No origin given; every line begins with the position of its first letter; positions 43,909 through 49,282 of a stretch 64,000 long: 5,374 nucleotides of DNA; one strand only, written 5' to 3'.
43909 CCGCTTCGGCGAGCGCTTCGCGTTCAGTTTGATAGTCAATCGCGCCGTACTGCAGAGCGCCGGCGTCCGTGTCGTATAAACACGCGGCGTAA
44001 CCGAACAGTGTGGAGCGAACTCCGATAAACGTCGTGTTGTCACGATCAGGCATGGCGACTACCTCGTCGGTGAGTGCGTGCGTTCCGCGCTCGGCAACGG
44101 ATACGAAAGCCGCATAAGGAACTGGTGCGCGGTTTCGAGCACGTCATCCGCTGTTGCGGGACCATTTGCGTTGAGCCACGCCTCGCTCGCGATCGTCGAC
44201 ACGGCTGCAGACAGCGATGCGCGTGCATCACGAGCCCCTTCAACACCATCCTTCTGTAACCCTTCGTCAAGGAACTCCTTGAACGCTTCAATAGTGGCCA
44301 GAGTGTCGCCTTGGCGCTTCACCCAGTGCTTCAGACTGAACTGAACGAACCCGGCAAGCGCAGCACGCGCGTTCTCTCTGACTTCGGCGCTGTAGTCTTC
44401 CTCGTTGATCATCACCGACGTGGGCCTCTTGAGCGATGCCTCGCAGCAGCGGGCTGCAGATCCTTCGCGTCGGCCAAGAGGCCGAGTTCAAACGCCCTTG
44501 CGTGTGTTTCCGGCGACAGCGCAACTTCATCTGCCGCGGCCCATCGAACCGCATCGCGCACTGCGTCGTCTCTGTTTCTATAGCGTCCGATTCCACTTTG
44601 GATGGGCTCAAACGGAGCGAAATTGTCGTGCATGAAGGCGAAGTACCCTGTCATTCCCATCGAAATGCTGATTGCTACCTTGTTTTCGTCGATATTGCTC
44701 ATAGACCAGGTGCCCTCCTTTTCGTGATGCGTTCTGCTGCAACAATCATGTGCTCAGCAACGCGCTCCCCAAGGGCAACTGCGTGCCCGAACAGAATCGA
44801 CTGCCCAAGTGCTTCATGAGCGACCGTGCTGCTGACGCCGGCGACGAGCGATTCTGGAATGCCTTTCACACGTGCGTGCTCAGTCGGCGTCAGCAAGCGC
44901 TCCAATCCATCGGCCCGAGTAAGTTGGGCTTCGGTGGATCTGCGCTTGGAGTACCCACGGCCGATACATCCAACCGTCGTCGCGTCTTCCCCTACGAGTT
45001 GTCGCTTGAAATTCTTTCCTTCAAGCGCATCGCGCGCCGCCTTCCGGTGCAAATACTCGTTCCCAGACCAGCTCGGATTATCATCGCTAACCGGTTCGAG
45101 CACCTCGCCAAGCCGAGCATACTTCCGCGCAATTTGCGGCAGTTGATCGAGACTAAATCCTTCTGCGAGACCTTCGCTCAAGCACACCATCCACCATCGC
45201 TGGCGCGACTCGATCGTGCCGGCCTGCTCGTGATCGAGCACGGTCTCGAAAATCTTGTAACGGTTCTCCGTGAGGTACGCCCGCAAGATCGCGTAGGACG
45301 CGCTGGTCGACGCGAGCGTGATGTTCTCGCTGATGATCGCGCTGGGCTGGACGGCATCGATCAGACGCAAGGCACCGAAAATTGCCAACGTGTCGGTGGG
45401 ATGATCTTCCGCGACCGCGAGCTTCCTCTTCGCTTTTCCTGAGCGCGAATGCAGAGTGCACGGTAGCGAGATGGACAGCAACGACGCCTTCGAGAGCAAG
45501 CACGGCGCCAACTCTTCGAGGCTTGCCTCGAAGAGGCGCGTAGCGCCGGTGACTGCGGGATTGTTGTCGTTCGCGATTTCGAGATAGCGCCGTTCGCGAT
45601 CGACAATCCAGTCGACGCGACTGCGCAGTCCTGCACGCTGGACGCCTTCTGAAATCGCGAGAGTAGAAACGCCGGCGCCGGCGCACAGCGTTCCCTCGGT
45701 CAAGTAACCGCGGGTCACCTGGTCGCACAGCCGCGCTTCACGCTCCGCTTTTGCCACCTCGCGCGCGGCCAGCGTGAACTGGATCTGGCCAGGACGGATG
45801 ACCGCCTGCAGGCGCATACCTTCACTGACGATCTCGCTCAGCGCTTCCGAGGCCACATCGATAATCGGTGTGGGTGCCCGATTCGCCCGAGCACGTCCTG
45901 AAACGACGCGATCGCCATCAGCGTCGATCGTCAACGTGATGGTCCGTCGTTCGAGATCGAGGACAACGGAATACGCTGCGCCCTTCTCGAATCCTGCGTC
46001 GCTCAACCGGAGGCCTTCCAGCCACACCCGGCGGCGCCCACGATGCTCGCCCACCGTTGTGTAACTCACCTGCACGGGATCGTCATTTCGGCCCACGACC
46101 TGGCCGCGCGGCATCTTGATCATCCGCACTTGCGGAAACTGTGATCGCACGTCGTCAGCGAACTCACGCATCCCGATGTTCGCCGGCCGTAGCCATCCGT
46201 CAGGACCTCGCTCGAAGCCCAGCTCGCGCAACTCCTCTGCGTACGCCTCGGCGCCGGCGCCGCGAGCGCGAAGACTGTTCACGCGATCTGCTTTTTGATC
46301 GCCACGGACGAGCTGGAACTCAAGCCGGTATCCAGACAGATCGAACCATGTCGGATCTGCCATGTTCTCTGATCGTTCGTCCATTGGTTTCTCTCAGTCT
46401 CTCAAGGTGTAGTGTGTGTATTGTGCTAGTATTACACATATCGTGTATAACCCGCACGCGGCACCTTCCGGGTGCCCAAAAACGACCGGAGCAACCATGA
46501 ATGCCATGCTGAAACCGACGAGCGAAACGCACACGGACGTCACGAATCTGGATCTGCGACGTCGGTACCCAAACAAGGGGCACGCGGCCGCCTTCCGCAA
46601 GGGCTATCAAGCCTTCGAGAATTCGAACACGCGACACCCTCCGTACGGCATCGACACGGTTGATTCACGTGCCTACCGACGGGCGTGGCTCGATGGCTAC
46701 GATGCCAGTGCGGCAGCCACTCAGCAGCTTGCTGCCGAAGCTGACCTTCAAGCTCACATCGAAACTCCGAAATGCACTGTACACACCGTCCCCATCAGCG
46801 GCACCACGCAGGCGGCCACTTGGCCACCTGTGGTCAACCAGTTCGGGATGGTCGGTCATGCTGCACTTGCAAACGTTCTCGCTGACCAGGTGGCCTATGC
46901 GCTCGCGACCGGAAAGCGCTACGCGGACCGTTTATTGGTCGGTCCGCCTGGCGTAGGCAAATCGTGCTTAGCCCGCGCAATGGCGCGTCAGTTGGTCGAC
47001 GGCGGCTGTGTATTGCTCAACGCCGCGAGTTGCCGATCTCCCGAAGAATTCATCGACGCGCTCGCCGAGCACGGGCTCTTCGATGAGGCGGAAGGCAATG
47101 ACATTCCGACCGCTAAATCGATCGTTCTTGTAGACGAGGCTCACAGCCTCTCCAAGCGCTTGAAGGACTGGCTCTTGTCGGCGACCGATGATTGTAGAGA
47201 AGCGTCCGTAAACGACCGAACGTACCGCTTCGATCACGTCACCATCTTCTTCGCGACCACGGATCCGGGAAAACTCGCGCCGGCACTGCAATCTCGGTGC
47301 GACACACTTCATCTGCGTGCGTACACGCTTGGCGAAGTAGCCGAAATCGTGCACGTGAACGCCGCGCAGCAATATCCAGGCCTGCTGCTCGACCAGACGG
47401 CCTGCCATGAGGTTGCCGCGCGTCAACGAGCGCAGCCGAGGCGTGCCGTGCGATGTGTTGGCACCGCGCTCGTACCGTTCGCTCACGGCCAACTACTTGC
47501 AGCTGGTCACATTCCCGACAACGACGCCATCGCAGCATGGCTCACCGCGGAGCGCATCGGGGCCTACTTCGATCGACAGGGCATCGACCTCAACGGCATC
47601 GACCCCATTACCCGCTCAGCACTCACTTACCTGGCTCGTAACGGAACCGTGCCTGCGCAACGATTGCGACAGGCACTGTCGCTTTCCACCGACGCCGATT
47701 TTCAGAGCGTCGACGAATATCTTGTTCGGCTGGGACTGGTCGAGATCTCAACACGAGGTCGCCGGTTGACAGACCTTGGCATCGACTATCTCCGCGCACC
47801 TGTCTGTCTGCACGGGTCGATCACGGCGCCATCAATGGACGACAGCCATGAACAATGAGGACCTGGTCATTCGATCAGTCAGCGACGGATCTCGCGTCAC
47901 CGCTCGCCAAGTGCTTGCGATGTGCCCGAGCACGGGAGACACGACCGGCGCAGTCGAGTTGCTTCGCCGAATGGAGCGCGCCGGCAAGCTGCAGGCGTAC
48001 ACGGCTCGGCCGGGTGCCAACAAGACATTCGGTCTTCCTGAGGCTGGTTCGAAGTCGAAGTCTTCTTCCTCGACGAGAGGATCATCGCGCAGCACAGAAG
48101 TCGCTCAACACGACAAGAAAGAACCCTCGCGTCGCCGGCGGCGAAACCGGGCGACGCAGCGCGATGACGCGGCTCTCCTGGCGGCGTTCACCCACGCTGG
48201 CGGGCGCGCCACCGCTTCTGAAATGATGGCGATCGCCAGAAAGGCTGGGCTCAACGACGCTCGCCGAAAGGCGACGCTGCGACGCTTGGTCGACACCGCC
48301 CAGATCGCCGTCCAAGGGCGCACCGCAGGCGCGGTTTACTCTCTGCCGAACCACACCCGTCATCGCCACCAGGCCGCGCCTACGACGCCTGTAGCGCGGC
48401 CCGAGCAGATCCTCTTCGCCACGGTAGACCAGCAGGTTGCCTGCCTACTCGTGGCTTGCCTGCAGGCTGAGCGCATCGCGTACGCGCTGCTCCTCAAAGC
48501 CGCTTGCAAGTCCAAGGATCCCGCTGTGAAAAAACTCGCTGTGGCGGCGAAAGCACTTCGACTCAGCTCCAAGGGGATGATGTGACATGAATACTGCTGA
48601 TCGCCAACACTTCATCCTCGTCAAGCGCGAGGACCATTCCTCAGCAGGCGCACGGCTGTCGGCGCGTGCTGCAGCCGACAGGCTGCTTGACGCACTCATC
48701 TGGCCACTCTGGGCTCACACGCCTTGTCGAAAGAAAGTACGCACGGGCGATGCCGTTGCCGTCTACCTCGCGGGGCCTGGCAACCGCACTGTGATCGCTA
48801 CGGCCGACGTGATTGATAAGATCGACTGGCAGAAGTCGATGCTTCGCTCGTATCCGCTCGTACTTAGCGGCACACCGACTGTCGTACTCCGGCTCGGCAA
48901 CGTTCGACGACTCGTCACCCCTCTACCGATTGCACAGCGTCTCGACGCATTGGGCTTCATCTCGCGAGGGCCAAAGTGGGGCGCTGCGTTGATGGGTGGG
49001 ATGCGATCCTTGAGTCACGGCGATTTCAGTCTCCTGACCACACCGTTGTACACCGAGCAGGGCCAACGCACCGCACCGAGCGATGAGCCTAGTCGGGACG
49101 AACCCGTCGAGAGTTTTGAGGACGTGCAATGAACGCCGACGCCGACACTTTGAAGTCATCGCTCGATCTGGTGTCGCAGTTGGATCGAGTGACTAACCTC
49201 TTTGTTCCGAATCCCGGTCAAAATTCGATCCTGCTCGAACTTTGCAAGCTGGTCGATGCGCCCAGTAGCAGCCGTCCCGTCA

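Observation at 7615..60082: Element-wide 26-bp inverted-repeat operator family (GTGYGTA-N12-TACRCAC) overlapping -10 elements of at least six promoters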

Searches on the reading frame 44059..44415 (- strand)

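Call 26: search_protein_families(library=pfam, proteins=[window:44059-44415:-], max_evalue=0.01)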
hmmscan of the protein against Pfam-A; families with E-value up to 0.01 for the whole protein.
window:44059-44415:- (118 aa): 1 family
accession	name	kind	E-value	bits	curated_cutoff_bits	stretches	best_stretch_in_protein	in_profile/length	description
PF03752.18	ALF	-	0.008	16.5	25.4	0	10-22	13-26/42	Short repeats of unknown function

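Call 51: search_protein_families(library=pfam, proteins=[window:44059-44415:-], max_evalue=10)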
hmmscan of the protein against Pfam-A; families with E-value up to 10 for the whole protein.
window:44059-44415:- (118 aa): 2 families
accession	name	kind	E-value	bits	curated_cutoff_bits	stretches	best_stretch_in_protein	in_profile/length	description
PF03752.18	ALF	-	0.008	16.5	25.4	1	10-22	13-26/42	Short repeats of unknown function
PF17932.6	TetR_C_24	-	0.028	15.1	26.4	1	43-102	53-112/114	Tetracyclin repressor-like, C-terminal domain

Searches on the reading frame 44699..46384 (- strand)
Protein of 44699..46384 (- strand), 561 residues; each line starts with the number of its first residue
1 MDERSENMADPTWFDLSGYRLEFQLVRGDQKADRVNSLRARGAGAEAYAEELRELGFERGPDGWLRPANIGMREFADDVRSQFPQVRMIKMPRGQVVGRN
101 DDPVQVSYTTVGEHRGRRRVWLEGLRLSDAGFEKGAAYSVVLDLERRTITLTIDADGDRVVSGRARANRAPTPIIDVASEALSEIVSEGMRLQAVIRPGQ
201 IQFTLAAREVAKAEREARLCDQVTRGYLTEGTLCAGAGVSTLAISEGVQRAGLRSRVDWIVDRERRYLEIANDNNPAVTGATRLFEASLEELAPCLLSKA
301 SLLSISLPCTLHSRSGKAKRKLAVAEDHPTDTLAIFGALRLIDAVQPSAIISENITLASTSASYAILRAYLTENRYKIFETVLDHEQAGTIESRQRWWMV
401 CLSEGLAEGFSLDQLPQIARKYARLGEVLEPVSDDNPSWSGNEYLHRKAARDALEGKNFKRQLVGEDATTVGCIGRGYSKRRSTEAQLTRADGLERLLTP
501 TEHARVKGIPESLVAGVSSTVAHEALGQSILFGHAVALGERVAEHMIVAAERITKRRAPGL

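Call 8: search_protein_families(library=pfam, proteins=[window:44699-46384:-], max_evalue=0.01)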
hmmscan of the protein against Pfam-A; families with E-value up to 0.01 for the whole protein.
window:44699-46384:- (561 aa): 1 family
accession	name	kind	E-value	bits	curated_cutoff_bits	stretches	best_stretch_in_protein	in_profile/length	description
PF00145.23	DNA_methylase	-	1.3e-12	48.3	22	1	296-541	57-321/324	C-5 cytosine-specific DNA methylase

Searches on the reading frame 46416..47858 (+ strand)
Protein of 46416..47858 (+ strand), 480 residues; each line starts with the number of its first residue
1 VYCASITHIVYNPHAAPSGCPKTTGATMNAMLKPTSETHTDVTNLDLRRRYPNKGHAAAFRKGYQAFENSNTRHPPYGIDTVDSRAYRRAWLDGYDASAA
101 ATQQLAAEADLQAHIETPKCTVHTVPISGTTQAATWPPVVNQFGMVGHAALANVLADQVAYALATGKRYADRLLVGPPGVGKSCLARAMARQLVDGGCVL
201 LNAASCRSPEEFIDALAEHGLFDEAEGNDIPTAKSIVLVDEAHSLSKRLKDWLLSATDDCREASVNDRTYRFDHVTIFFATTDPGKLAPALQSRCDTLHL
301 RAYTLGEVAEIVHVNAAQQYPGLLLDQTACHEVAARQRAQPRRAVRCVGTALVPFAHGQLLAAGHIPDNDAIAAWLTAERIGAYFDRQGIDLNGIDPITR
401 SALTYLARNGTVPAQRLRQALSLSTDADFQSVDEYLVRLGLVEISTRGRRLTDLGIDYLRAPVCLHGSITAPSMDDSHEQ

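Call 9: search_protein_families(library=pfam, proteins=[window:46416-47858:+], max_evalue=0.01)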
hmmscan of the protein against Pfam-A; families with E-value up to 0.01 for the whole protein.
window:46416-47858:+ (480 aa): 10 families
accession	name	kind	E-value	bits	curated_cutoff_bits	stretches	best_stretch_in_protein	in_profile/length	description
PF00004.35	AAA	-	2.2e-13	51.2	21.2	1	173-297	2-125/131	ATPase family associated with various cellular activities (AAA)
PF13401.12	AAA_22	-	3e-06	28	27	1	173-218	9-56/130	AAA domain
PF13191.12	AAA_16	-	5.8e-06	27.3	32.6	1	173-233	28-86/167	AAA ATPase domain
PF05491.19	RuvB_C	-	6.9e-06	26.4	24.7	1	393-459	2-71/72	RuvB C-terminal winged helix domain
PF05496.18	RuvB_N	-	1e-05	25.8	27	1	146-295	10-153/159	Holliday junction DNA helicase RuvB P-loop domain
PF07728.20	AAA_5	-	5.1e-05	23.7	22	1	173-295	3-139/139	AAA domain (dynein-related subfamily)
PF13604.12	AAA_30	-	0.00068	19.9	27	0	168-259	17-114/191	AAA domain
PF20720.3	nSTAND3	-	0.0013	18.9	27.2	1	173-216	21-61/155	Novel STAND NTPase 3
PF13671.12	AAA_33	-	0.0015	19.3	27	0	173-203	3-30/143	AAA domain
PF07724.20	AAA_2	-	0.0024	18.4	27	1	172-282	6-123/166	AAA domain (Cdc48 subfamily)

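Call 53: search_dna_similar(query=window:46497-47858:+, collection=plasmids, mode=protein, max_rows=25)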
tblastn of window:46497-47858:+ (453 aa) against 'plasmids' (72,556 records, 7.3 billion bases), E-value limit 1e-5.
Records with a match: 5; places in all: 5; records where one place covers at least 80% of the query: 0.
Best place of each record, by identity: <60% 5.
By first word of the organism name: Sinorhizobium 4; Pseudomonas 1.
By predicted mobility (MOB-suite, as given by PLSDB): non-mobilizable 5.
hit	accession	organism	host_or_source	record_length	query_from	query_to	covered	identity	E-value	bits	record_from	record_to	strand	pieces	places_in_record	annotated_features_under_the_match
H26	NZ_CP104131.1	Sinorhizobium sp. K101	Phaseolus vulgaris,cell ...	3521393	146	425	62%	27.8%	5e-6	57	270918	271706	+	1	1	none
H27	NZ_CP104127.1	Sinorhizobium sp. M103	Phaseolus vulgaris,cell ...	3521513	146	425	62%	27.8%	5e-6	57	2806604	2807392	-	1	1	none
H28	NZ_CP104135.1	Sinorhizobium sp. C101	Phaseolus vulgaris,cell ...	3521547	146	425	62%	27.8%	5e-6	57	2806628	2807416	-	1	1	none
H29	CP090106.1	Sinorhizobium meliloti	Medicago,Cell culture,Plant nodule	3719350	146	425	62%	27.8%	6e-6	57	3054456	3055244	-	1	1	ruvB: Holliday junction branch migration DNA helicase RuvB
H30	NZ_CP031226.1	Pseudomonas amygdali pv. lachrymans str. M301315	-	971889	146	301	34%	29.2%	9e-6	56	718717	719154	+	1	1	ruvB: Holliday junction branch migration DNA helicase RuvB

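Call 64: find_homologous_proteins(query=window:46497-47858:+, max_evalue=1e-10)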
Query window:46497-47858:+ (453 aa): 6 proteins with E <= 1e-10 among 8000 candidates.
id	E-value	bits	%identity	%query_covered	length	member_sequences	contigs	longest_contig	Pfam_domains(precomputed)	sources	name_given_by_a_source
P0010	0.0e+0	1027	100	100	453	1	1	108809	PF05491.20,PF00004.36,PF13401.13,PF05496.19,PF13191.13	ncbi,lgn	-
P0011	9.4e-111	389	52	76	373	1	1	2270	PF00004.36,PF13401.13,PF05496.19,PF07728.21,PF13191.13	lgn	-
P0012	8.3e-96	340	50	75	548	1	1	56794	PF00004.36,PF13401.13,PF05496.19,PF07728.21,PF13191.13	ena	-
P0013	1.1e-76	277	43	77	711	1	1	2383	PF00158.33,PF07724.21,PF00004.36,PF05496.19,PF07728.21,PF13191.13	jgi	jgi:Holliday junction resolvasome RuvABC ATP-dependent DNA helicase subunit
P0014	2.6e-68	249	42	72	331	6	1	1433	PF13173.13,PF00158.33,PF07724.21,PF05491.20,PF07726.18,PF00004.36,PF13401.13,PF05496.19,PF07728.21,PF13191.13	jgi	jgi:Holliday junction resolvasome RuvABC ATP-dependent DNA helicase subunit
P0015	1.9e-64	237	43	68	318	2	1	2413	PF00158.33,PF07724.21,PF07726.18,PF00004.36,PF13401.13,PF05496.19,PF07728.21,PF13191.13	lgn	-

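Call 65: find_encoding_contigs(protein=P0012, flank=10000, max_places=2)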
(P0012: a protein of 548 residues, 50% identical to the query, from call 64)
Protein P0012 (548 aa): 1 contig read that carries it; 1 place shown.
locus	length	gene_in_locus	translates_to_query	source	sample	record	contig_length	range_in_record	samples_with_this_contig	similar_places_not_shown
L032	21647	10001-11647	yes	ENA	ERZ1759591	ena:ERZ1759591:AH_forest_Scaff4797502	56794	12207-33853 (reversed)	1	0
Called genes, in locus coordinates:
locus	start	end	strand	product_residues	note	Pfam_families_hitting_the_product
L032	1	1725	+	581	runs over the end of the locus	-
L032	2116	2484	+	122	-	-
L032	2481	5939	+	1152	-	PF00176:SNF2-rel_dom, PF00270:DEAD (weak), PF04851:ResIII, PF00271:Helicase_C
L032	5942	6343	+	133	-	-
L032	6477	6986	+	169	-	PF00816:Histone_HNS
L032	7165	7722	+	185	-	-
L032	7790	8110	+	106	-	-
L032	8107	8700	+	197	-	-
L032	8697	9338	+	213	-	-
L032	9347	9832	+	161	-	-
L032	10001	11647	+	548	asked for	PF13401:AAA_22 (faint), PF05496:RuvB_N (weak), PF13191:AAA_16 (weak), PF07728:AAA_5 (weak), PF00004:AAA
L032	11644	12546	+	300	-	-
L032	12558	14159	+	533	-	-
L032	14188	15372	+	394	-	PF13360:PQQ_2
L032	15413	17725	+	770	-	PF00580:UvrD-helicase, PF01443:Viral_helicase1 (faint), PF13245:AAA_19, PF13604:AAA_30 (faint), PF13361:UvrD_C, PF13538:UvrD_C_2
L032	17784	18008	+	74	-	-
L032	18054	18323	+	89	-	-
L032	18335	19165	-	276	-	PF25680:Mom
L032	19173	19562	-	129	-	-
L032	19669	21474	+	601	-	PF01368:DHH, PF02272:DHHA1, PF17768:RecJ_OB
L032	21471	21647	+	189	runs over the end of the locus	-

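Call 116: find_encoding_contigs(protein=P0011, flank=10000, max_places=2)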
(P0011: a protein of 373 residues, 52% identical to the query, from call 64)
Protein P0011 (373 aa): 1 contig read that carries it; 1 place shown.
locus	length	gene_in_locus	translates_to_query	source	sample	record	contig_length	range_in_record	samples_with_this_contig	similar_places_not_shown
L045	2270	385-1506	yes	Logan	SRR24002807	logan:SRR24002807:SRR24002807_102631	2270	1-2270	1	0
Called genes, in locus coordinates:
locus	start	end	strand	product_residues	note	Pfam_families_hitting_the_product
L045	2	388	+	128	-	?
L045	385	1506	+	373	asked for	PF05496:RuvB_N (faint), PF13191:AAA_16 (weak), PF00004:AAA, PF07728:AAA_5 (weak), PF13401:AAA_22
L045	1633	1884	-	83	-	-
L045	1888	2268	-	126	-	?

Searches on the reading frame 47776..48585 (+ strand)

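Call 9: search_protein_families(library=pfam, proteins=[window:47776-48585:+], max_evalue=0.01)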
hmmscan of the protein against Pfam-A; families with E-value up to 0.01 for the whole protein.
window:47776-48585:+ (269 aa): 1 family
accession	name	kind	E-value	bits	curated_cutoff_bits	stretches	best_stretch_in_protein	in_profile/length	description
PF13354.11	Beta-lactamase2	-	0.0047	16.7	22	1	28-159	60-169/214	Beta-lactamase enzyme family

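Call 51: search_protein_families(library=pfam, proteins=[window:47848-48585:+], max_evalue=10)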
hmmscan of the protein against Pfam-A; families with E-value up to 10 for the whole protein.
window:47848-48585:+ (245 aa): 3 families
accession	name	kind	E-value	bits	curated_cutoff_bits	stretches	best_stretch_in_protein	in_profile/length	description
PF13354.11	Beta-lactamase2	-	0.0048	16.7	22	1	6-135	62-169/214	Beta-lactamase enzyme family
PF00937.23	CoV_nucleocap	-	0.067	12.7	30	1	55-114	123-171/342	Coronavirus nucleocapsid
PF07848.18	PaaX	-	0.077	13.7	24.8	1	112-168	12-68/70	PaaX-like protein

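Call 83: search_protein_families(library=ncbifam, proteins=[window:47848-48585:+], max_evalue=10)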
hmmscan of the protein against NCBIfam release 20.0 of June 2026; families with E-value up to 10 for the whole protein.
window:47848-48585:+ (245 aa): 0 families

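Call 84: search_protein_families(library=phrogs, proteins=[window:47848-48585:+], max_evalue=1)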
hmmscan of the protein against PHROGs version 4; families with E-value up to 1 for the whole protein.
window:47848-48585:+ (245 aa): 1 family
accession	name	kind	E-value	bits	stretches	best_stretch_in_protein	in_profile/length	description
phrog_142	-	moron, auxiliary metabolic gene and host takeover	0.043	14.9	0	3-50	13-58/116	Ren-like exclusion protein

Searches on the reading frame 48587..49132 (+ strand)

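Call 27: search_protein_families(library=pfam, proteins=[window:48587-49132:+], max_evalue=0.01)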
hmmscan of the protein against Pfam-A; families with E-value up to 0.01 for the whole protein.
window:48587-49132:+ (181 aa): 0 families

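Call 51: search_protein_families(library=pfam, proteins=[window:48587-49132:+], max_evalue=10)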
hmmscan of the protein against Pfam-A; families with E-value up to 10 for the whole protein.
window:48587-49132:+ (181 aa): 1 family
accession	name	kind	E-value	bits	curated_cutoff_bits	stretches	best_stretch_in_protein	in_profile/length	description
PF15736.10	DUF4684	-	0.17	11.1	27.2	1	14-57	143-181/458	Domain of unknown function (DUF4684)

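Call 83: search_protein_families(library=ncbifam, proteins=[window:48587-49132:+], max_evalue=10)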
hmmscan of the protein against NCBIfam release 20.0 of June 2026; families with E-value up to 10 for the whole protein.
window:48587-49132:+ (181 aa): 0 families

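Call 84: search_protein_families(library=phrogs, proteins=[window:48587-49132:+], max_evalue=1)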
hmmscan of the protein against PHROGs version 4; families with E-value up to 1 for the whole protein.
window:48587-49132:+ (181 aa): 0 families
